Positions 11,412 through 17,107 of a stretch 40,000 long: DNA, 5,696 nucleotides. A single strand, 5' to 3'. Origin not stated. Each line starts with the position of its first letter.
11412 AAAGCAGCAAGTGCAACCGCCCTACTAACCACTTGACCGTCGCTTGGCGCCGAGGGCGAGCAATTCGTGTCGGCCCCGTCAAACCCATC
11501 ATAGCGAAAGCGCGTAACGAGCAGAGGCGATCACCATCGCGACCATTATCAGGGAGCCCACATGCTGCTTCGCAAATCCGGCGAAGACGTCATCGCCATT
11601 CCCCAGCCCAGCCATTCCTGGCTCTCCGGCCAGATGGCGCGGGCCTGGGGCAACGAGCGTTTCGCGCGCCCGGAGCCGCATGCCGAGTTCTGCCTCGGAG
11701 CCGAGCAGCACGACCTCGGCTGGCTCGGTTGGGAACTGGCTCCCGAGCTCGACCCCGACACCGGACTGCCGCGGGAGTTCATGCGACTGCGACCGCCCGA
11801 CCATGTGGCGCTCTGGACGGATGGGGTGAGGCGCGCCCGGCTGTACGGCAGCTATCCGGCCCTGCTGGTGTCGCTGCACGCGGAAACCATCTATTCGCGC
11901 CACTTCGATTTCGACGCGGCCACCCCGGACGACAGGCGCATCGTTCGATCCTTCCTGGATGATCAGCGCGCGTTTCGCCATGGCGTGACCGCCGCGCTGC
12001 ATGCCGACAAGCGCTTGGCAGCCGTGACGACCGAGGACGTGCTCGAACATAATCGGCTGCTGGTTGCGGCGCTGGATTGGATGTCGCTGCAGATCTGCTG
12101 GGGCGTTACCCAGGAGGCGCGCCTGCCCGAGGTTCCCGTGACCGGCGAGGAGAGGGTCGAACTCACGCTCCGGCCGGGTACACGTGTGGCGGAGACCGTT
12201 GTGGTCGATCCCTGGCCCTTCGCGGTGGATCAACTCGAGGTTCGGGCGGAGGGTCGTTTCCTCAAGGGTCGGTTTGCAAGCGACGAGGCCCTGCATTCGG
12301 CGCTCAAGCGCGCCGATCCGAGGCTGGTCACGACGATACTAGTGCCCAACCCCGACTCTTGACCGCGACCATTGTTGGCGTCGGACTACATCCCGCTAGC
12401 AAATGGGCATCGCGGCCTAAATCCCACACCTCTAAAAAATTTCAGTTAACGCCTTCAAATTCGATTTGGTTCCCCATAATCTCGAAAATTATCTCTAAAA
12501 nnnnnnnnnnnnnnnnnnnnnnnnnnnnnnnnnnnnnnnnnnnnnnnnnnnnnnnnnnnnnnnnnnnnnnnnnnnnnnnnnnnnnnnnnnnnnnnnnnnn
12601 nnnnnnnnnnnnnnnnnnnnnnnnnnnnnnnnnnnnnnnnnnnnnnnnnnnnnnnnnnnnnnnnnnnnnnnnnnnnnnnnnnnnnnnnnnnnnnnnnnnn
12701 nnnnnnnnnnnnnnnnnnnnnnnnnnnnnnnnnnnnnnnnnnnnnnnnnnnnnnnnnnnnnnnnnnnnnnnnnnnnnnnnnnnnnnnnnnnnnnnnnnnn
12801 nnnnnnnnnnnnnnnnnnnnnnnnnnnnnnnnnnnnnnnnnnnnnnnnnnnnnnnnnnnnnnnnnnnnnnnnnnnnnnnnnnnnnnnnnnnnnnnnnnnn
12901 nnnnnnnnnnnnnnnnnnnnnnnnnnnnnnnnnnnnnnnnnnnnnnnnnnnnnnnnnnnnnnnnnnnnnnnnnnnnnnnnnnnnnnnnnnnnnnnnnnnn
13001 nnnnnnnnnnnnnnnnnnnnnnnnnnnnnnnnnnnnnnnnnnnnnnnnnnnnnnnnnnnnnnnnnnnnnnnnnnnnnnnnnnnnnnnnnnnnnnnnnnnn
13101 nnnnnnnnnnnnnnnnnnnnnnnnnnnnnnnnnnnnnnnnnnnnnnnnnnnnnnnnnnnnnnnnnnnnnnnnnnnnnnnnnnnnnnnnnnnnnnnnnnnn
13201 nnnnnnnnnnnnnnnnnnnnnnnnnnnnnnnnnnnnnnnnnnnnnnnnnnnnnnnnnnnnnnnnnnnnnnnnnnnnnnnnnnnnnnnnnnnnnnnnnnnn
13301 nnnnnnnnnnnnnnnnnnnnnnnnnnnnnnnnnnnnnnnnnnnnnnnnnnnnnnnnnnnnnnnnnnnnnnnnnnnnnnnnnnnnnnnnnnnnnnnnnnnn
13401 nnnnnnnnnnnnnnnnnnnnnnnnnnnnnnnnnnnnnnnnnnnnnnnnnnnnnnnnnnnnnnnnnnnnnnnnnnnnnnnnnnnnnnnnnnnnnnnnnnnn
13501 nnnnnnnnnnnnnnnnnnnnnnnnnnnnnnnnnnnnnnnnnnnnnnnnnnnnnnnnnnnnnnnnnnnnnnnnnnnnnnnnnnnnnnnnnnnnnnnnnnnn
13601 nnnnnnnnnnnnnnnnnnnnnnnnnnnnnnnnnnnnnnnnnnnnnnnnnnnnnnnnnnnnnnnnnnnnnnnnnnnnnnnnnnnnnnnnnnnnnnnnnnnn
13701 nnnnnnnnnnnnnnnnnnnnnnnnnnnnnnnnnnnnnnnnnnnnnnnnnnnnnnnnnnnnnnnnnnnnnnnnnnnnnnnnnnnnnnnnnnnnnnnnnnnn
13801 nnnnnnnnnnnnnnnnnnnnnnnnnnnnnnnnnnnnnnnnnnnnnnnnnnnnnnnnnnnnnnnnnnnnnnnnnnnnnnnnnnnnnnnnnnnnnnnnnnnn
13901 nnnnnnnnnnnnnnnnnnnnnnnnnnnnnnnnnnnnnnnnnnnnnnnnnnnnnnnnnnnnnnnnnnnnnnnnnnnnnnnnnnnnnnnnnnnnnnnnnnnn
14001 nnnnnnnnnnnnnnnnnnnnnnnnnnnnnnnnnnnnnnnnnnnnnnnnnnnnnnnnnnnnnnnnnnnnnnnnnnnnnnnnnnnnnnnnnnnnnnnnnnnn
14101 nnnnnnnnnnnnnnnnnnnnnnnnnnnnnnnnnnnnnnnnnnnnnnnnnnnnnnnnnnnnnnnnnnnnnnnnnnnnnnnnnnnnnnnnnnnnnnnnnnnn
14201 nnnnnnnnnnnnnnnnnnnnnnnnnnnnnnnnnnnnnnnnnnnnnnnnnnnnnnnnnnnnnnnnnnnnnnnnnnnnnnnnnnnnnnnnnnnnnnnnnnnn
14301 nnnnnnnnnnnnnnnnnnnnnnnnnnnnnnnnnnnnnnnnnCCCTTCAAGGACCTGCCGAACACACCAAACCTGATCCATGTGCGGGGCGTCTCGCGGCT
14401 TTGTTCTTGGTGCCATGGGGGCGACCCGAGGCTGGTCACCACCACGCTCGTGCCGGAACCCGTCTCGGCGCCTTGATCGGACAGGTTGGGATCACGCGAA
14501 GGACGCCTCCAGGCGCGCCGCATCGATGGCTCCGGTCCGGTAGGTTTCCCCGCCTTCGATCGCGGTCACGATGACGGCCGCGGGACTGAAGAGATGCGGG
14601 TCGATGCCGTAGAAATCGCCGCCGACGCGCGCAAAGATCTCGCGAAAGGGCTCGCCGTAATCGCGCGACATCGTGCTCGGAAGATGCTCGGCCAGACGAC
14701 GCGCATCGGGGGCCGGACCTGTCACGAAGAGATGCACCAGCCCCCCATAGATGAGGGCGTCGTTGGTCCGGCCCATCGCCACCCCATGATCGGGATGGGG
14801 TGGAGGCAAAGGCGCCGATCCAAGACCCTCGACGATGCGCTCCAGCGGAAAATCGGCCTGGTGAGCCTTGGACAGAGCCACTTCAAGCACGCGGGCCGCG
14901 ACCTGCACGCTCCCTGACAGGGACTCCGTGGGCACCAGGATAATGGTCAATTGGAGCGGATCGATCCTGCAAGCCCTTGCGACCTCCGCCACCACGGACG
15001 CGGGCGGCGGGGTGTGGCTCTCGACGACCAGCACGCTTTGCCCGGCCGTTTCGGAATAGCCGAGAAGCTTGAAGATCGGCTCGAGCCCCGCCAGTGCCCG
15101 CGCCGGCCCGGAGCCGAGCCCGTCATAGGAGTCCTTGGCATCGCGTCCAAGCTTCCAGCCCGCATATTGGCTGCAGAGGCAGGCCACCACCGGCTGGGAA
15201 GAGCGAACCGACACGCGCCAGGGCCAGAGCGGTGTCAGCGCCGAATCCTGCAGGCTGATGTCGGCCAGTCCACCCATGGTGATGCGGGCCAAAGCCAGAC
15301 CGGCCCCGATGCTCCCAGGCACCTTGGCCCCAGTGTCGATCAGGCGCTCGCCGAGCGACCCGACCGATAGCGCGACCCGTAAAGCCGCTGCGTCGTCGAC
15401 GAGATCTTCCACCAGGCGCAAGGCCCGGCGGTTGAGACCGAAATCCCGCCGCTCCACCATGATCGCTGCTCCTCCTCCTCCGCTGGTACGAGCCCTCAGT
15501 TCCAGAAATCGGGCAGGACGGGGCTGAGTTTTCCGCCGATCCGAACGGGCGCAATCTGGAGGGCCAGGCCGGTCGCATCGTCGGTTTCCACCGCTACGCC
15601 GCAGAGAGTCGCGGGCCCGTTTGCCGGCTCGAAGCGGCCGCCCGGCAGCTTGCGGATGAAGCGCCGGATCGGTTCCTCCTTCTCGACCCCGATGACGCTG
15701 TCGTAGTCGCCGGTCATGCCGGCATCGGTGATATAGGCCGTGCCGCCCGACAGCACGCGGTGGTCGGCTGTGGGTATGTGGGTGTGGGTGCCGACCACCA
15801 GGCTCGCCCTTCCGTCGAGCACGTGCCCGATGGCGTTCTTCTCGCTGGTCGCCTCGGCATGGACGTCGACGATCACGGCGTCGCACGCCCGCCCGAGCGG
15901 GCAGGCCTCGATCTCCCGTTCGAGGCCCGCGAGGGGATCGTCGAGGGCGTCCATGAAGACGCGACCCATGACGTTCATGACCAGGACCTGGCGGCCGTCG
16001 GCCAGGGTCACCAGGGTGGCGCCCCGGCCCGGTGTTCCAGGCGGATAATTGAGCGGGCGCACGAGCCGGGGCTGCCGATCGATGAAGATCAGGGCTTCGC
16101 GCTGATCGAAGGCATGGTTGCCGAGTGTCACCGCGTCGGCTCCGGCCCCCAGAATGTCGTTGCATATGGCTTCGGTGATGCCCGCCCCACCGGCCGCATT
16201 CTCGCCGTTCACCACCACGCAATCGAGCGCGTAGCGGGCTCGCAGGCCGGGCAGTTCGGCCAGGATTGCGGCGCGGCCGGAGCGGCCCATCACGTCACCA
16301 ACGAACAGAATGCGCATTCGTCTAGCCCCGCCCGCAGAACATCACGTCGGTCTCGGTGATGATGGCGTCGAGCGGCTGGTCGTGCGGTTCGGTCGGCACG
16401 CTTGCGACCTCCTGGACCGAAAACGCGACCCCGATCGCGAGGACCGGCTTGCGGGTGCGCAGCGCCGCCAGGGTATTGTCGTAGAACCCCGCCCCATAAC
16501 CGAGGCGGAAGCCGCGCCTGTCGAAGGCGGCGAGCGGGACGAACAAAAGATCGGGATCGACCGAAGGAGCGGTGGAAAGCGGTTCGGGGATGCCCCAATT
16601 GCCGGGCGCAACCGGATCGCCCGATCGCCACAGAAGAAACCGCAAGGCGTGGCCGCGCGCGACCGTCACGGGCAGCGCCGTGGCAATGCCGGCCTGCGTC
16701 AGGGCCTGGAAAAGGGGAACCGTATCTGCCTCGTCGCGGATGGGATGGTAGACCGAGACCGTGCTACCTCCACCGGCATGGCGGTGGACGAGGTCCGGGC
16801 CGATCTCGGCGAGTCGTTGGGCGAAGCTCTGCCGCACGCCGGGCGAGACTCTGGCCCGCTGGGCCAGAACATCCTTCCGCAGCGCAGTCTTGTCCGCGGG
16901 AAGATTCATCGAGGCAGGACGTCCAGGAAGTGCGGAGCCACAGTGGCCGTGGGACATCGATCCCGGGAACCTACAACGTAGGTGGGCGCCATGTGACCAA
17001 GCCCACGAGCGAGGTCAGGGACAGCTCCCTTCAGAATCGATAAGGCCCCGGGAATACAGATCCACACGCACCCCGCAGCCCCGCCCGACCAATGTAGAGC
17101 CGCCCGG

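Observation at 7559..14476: Three paralogous ~600-aa cobalamin-type radical SAM enzymes around a DUF3891-like gene, with no recognisable substrate gene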

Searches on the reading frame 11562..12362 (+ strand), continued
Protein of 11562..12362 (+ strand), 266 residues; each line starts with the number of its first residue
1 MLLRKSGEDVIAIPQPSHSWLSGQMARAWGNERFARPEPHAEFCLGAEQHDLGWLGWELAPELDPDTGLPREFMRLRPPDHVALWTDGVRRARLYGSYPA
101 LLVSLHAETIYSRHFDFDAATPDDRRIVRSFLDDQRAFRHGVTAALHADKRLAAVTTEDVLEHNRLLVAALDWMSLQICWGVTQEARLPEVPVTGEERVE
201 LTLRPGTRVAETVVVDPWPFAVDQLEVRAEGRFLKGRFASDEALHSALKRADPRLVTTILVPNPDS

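Call 79: fold_search(model_id=the predicted structure, library=pdb)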
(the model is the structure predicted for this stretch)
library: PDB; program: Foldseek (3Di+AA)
matches with E <= 10: 374; with E <= 0.001: 0
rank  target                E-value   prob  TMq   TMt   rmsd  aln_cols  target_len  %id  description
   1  4kvq                  5.3e-02  0.57  0.22  0.26  12.7       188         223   20  Crystal Structure of Prochlorococcus marinus aldehyde-deformylating oxygenase wild type with palmitic acid bound (released 2013-06-26)
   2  4tw3                  8.2e-02  0.47  0.23  0.26  11.7       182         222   15  Insights into Substrate and Metal Binding from the Crystal Structure of Cyanobacterial Aldehyde Deformylating Oxygenase  (released 2014-10-15)
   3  4kvs                  9.6e-02  0.44  0.23  0.27  11.6       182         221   15  Crystal Structure of Prochlorococcus marinus aldehyde-deformylating oxygenase (mutant A134F) (released 2013-06-26)
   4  4pg0                  1.6e-01  0.35  0.22  0.26  12.7       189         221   18  Insights into Substrate and Metal Binding from the Crystal Structure of Cyanobacterial Aldehyde Deformylating Oxygenase  (released 2014-11-26)
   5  2oc5                  1.6e-01  0.35  0.22  0.26  12.6       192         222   16  Crystal structure of a ferritin-like protein (pmt1231) from prochlorococcus marinus str. mit 9313 at 1.68 A resolution (released 2007-02-13)
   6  7akz_A                1.9e-01  0.07  0.15  0.09  29.4       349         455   13  Deciphering the role of the channel constrictions in the opening mechanism of MexAB-OprM efflux pump from Pseudomonas  (released 2022-04-13)
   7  6jzu_B                2.2e-01  0.23  0.21  0.25  11.8       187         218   13  The crystal structure of acyl-acyl carrier protein (acyl-ACP) reductase (AAR) in complex with aldehyde deformylating o (released 2020-04-01)
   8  6jzz_B                2.7e-01  0.20  0.21  0.24  12.4       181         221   12  The crystal structure of AAR-C294S in complex with ADO. (released 2020-04-01)
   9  5azs_C                2.7e-01  0.08  0.15  0.10  28.3       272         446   12  Crystal structure of a membrane protein from Pseudomonas aeruginosa (released 2016-06-08)
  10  4rc6_A                3.0e-01  0.23  0.22  0.26  12.3       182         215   15  Crystal structure of cyanobacterial aldehyde-deformylating oxygenase 122F mutant (released 2014-12-17)
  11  5l0j_B                3.1e-01  0.18  0.18  0.25  17.0       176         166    9  Human vinculin R903Q, D907R, R910T mutant(residues 891-1066) (released 2016-08-31)
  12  4rc7_A                3.1e-01  0.16  0.20  0.22  12.8       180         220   12  Crystal structure of cyanobacterial aldehyde-deformylating oxygenase F86YF87Y mutant (released 2014-12-17)
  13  4kvr                  3.3e-01  0.21  0.23  0.25  11.4       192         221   14  Crystal Structure of Prochlorococcus marinus aldehyde-deformylating oxygenase (mutant V41Y) (released 2013-06-26)
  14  4y1k_A                3.5e-01  0.06  0.15  0.09  29.2       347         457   13  PALMITOYLATED OPRM OUTER MEMBRANE FACTOR (released 2015-08-05)
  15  5k53_A                3.9e-01  0.12  0.18  0.21  12.8       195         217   11  Crystal structures of aldehyde deformylating oxygenase from Oscillatoria sp. KNUA011 (released 2016-09-07)
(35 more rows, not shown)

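Call 81: search_protein_families(library=pfam, alignment_id=A4, max_evalue=5)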
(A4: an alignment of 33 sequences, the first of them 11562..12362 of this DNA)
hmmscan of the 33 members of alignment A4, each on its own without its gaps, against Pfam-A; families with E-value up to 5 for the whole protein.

A. member 1, window:11562-12362:+ (266 aa): 1 family
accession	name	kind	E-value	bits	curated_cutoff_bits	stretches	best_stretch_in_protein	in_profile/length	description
PF13030.11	DUF3891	-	4.9e-51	174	24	1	1-235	1-218/219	Protein of unknown function (DUF3891)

B. families by the number of members that match (of 33 scanned): 8 families
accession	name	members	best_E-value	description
PF13030.11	DUF3891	33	3.2e-55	Protein of unknown function (DUF3891)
PF23711.1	DUF7156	3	0.015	Family of unknown function (DUF7156)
PF21568.3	AIMA-like_N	1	0.032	1,3-alpha-isomaltosidase-like, N-terminal domain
PF01966.28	HD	1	0.18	HD domain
PF14389.11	Lzipper-MIP1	1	0.19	Leucine-zipper of ternary complex factor MIP1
PF16869.10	CNDH2_M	1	0.19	Condensin II complex subunit CAP-H2 or CNDH2, mid domain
PF10845.14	DUF2576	1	0.2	Protein of unknown function (DUF2576)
PF08793.15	2C_adapt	1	0.2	2-cysteine adaptor domain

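Call 85: search_protein_families(library=padloc, proteins=[window:11562-12362:+], max_evalue=0.01)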
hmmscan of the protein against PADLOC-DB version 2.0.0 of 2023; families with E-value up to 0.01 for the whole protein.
window:11562-12362:+ (266 aa): 0 families

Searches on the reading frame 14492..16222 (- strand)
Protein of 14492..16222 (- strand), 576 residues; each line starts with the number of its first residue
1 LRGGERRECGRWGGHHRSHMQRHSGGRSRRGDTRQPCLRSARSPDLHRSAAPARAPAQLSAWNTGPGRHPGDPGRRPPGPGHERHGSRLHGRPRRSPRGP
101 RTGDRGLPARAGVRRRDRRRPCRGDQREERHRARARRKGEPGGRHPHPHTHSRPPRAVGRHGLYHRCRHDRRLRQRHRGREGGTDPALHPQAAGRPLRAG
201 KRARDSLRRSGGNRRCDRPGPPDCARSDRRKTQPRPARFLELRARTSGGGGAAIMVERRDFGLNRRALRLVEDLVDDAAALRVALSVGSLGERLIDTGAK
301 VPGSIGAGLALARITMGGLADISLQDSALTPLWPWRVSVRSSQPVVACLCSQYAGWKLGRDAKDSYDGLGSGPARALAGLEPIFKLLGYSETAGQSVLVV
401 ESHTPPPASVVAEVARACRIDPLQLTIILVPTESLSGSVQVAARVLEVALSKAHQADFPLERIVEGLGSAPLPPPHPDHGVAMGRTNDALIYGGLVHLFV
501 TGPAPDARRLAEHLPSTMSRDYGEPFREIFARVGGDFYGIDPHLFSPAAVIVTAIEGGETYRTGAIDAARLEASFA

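Call 3: search_protein_families(library=pfam, proteins=[window:14492-16222:-], max_evalue=0.01)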
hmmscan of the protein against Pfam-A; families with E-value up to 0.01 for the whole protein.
window:14492-16222:- (576 aa): 1 family
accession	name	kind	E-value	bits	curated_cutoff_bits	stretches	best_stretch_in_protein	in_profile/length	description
PF02289.21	MCH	-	1.4e-109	366.6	25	1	263-575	2-311/311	Cyclohydrolase (MCH)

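Call 4: search_protein_families(library=ncbifam, proteins=[window:14492-16222:-], max_evalue=0.01)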
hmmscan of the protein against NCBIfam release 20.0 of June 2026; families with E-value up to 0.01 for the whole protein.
window:14492-16222:- (576 aa): 1 family
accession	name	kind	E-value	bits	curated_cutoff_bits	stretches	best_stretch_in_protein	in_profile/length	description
TIGR03120.1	one_C_mch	equivalog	6.8e-99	330.9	228.8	1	263-575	2-312/313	methenyltetrahydromethanopterin cyclohydrolase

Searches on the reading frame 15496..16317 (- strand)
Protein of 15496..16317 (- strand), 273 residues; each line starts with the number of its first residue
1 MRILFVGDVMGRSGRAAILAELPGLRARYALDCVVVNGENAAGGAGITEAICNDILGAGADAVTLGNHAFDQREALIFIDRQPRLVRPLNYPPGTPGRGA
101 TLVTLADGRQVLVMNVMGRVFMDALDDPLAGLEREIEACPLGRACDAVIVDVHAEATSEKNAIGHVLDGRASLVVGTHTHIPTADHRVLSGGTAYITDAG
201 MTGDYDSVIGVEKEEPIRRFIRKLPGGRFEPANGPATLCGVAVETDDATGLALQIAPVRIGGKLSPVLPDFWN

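Call 14: search_protein_families(library=pfam, proteins=[window:15496-16317:-], max_evalue=0.001)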
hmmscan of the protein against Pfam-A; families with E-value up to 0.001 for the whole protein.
window:15496-16317:- (273 aa): 2 families
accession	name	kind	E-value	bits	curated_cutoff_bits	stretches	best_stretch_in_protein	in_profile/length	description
PF13277.11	YmdB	-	1.2e-99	333.1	27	1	4-257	1-252/253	YmdB-like protein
PF00149.33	Metallophos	-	3.1e-07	31.4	21.5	1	1-182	1-191/191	Calcineurin-like phosphoesterase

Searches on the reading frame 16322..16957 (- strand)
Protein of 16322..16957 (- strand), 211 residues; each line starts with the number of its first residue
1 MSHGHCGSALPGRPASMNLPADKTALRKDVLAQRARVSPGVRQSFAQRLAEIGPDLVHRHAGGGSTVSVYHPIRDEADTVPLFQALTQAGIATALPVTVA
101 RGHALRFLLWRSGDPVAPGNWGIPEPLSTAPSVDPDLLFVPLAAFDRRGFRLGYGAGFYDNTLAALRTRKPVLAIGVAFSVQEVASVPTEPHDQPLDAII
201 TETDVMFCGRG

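Call 14: search_protein_families(library=pfam, proteins=[window:16322-16957:-], max_evalue=0.001)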
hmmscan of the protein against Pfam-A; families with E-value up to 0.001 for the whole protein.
window:16322-16957:- (211 aa): 1 family
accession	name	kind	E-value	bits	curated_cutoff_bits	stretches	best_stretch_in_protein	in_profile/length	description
PF01812.26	5-FTHF_cyc-lig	-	1.4e-34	120.1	27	1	23-202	1-186/186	5-formyltetrahydrofolate cyclo-ligase family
